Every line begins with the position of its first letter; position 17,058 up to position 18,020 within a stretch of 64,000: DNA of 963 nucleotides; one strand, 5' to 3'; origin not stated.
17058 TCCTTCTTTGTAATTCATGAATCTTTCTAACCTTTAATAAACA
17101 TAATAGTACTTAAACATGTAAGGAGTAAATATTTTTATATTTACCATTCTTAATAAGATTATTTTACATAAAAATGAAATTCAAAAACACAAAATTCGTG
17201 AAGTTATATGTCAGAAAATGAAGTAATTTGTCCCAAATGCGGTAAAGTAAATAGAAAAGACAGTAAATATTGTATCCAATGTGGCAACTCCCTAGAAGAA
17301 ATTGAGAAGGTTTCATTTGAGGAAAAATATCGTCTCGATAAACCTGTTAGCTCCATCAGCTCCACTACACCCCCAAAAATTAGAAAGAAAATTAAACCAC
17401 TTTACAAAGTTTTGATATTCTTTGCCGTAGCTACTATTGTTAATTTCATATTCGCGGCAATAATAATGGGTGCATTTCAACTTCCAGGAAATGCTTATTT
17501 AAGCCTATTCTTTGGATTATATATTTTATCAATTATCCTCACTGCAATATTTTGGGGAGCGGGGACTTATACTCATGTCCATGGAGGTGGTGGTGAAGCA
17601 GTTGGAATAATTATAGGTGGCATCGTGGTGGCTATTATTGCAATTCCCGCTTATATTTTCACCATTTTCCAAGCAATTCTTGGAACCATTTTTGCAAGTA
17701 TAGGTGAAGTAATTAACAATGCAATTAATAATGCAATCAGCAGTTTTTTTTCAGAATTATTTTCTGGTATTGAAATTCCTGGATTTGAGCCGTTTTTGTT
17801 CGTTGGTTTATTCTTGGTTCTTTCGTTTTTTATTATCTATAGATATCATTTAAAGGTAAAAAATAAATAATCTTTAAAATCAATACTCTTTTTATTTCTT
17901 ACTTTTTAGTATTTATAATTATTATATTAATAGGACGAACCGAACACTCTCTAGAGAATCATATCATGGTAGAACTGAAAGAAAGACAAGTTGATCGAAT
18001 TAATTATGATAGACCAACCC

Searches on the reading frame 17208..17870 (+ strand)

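Call 61: search_protein_families(library=pfam, proteins=[window:17208-17870:+], max_evalue=0.00001)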
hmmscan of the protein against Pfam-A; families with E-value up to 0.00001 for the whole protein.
window:17208-17870:+ (220 aa): 1 family
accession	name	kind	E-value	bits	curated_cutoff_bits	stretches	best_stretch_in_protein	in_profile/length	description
PF13240.11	Zn_Ribbon_1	-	6.5e-07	29.4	25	1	8-29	2-23/23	zinc-ribbon domain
